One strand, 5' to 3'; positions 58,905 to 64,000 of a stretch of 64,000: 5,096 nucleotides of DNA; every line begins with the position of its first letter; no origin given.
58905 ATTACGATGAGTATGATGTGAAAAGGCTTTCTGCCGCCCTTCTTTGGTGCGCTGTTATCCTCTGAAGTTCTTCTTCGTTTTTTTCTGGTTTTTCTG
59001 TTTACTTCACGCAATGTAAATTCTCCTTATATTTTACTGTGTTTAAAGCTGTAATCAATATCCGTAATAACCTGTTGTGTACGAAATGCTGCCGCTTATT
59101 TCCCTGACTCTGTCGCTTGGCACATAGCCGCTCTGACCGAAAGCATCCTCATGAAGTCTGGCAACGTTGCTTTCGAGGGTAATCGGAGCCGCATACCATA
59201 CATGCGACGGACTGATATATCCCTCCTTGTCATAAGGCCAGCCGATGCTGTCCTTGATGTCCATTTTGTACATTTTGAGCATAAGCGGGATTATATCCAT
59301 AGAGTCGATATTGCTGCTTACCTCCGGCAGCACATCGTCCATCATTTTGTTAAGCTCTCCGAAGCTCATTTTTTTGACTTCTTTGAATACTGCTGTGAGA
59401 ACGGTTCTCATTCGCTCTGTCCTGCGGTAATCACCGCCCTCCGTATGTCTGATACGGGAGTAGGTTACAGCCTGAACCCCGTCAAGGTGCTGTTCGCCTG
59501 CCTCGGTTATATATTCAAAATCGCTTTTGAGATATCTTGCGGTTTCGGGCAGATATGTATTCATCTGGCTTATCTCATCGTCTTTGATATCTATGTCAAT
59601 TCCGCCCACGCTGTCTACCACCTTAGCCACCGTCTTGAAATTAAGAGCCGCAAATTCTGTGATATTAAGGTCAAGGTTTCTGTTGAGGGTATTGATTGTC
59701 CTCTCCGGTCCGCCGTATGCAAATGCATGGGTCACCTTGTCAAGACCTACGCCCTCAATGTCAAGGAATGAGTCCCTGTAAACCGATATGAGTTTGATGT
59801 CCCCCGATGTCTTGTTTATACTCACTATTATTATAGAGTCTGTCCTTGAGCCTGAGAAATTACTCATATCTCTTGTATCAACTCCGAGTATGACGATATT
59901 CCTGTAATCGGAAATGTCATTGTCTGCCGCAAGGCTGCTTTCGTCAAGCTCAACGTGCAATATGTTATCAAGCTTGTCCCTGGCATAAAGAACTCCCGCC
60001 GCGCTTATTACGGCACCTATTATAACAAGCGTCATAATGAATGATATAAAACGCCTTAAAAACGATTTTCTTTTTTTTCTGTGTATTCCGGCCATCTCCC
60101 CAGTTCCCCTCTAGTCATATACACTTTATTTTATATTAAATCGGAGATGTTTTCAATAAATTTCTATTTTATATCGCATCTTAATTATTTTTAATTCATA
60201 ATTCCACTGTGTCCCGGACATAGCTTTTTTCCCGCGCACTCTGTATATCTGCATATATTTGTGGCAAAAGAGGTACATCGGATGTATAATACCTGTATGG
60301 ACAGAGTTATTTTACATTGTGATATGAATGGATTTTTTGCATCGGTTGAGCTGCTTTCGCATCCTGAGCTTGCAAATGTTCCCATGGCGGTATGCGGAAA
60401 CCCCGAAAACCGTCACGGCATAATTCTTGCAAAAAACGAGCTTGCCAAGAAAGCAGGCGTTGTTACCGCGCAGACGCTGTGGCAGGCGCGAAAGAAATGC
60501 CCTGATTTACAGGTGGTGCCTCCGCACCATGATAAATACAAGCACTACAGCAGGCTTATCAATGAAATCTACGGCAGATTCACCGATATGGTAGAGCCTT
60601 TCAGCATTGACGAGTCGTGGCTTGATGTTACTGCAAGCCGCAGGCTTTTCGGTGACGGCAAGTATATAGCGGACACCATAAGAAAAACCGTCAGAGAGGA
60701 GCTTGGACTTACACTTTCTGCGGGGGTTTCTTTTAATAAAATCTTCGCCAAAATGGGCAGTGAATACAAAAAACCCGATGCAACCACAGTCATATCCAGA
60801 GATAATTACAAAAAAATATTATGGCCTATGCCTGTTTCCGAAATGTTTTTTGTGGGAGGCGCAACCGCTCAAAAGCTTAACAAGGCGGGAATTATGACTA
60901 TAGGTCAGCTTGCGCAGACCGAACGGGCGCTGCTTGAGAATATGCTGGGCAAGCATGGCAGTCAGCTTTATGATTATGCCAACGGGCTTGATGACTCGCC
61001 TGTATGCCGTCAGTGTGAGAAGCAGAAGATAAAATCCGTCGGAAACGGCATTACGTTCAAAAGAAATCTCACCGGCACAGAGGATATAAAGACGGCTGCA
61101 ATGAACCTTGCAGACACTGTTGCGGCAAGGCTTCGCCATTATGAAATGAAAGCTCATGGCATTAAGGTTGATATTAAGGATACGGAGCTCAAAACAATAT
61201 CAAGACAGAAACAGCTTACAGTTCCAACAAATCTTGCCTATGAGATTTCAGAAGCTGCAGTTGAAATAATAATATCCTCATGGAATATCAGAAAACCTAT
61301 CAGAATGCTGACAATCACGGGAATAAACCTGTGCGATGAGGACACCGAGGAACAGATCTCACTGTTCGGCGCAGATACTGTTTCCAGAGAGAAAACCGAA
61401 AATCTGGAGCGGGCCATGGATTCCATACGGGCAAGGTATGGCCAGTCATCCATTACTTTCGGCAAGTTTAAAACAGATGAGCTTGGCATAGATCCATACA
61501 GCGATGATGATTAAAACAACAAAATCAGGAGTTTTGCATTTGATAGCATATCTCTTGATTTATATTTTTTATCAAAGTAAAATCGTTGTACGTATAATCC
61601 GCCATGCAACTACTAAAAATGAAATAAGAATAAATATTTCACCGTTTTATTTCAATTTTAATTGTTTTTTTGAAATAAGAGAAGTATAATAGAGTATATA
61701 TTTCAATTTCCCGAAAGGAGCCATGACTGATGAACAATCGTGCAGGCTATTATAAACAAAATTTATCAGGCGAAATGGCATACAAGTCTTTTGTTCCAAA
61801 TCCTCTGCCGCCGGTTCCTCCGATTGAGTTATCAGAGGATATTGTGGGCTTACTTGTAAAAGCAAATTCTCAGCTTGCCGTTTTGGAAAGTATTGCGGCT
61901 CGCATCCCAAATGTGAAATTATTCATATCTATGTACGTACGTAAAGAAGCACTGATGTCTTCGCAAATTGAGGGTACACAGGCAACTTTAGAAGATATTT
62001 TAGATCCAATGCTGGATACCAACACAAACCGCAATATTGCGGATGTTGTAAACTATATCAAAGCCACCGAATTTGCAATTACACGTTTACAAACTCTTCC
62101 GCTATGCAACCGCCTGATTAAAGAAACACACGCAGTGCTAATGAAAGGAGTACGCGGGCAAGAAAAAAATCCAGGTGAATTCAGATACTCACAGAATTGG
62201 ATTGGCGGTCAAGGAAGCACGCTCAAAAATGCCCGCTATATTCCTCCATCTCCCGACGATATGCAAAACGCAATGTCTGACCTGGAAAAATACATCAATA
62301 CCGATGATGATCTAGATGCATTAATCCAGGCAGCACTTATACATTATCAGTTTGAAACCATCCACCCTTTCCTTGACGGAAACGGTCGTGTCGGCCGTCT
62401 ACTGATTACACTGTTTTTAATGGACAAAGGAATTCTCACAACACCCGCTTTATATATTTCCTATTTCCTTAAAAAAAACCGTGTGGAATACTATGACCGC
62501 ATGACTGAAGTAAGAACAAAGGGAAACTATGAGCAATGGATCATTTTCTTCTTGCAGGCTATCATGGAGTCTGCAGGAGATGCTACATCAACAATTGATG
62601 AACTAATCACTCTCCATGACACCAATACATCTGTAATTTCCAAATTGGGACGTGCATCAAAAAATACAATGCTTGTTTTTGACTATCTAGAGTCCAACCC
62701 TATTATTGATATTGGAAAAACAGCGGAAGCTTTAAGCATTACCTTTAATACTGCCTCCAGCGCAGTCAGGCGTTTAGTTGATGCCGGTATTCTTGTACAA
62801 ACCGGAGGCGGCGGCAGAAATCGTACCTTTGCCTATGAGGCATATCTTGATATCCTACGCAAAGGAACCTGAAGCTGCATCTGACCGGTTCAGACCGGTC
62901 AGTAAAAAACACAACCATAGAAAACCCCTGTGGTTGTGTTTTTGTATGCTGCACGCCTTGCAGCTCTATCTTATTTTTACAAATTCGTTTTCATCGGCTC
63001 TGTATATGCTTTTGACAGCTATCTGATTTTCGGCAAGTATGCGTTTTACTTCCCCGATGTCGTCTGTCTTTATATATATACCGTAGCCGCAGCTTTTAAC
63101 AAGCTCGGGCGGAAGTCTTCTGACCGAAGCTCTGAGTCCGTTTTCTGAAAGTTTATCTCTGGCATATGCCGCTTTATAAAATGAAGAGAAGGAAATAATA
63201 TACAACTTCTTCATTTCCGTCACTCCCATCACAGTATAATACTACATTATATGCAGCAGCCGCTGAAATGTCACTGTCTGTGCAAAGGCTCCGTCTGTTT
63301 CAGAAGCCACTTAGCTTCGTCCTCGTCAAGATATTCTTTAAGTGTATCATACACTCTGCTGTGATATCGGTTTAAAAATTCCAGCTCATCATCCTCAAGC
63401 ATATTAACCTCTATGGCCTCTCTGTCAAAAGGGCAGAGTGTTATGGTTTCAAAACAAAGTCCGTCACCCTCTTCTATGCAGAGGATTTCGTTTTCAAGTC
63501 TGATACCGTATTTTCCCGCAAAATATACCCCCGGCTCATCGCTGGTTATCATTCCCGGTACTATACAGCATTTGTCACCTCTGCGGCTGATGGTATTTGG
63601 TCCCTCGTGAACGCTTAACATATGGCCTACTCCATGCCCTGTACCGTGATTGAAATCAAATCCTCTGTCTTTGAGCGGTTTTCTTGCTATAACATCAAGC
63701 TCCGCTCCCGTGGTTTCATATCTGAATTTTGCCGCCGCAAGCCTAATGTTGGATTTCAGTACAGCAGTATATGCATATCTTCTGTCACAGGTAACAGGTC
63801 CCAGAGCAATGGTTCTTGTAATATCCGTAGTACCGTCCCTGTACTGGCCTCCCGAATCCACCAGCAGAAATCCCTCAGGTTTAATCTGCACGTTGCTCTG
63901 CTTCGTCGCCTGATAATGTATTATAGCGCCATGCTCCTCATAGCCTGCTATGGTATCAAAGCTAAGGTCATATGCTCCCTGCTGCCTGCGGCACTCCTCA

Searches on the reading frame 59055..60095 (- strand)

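Call 68: search_protein_families(library=pfam, proteins=[window:59055-60095:-], max_evalue=1e-8)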
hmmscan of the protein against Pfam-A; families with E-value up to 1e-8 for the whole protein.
window:59055-60095:- (346 aa): 1 family
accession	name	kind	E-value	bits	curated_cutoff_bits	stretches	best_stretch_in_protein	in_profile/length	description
PF03816.19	LytR_cpsA_psr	-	1.8e-35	122.8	24.6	1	84-241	1-149/150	LytR_cpsA_psr family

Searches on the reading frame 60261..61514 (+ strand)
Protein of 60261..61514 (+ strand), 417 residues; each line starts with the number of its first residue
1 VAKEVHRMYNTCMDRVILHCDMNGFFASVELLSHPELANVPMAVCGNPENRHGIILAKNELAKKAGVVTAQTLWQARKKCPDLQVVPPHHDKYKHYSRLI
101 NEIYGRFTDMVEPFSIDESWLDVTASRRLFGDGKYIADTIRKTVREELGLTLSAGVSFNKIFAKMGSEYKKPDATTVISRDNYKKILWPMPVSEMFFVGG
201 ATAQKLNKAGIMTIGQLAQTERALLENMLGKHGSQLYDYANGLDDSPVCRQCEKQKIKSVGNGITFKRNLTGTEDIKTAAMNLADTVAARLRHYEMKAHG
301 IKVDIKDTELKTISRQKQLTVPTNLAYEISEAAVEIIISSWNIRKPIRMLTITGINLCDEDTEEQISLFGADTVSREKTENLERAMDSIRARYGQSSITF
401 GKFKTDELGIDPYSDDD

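Call 68: search_protein_families(library=pfam, proteins=[window:60261-61514:+], max_evalue=1e-8)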
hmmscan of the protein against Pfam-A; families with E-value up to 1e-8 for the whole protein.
window:60261-61514:+ (417 aa): 2 families
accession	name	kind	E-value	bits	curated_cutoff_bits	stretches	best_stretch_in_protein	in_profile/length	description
PF00817.25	IMS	-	2.3e-44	151.3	23.2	1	20-167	1-147/148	impB/mucB/samB family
PF11799.13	IMS_C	-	5.8e-21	75.4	20.7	1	258-368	2-109/109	impB/mucB/samB family C-terminal domain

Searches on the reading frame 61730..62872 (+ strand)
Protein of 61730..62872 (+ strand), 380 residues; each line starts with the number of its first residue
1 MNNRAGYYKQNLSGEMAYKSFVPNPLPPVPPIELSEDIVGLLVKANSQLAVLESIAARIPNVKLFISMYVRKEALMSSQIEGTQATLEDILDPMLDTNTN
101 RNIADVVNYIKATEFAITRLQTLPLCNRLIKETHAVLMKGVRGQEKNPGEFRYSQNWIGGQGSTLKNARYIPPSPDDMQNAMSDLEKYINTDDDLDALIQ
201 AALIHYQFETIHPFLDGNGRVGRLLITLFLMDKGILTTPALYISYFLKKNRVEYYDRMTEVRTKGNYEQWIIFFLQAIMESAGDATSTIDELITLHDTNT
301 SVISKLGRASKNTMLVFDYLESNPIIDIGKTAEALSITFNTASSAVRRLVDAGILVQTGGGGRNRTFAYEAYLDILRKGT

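Call 68: search_protein_families(library=pfam, proteins=[window:61730-62872:+], max_evalue=1e-8)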
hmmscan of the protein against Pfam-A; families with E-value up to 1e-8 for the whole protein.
window:61730-62872:+ (380 aa): 2 families
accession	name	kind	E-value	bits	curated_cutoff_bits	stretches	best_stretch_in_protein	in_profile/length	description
PF13784.11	Fic_N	-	1.5e-23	83.1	26.7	1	41-117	3-81/82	Fic/DOC family N-terminal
PF02661.23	Fic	-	1.4e-22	80.8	24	1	125-230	2-93/93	Fic/DOC family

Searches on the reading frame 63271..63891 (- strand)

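Call 68: search_protein_families(library=pfam, proteins=[window:63271-63891:-], max_evalue=1e-8)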
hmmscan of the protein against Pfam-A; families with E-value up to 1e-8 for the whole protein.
window:63271-63891:- (206 aa): 2 families
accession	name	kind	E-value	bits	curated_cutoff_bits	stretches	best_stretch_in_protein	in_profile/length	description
PF00557.29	Peptidase_M24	-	4.7e-33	115.2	23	1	2-138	70-206/208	Metallopeptidase family M24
PF16188.10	Peptidase_M24_C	-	1.5e-23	82.9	28.9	1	145-203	3-63/63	C-terminal region of peptidase_M24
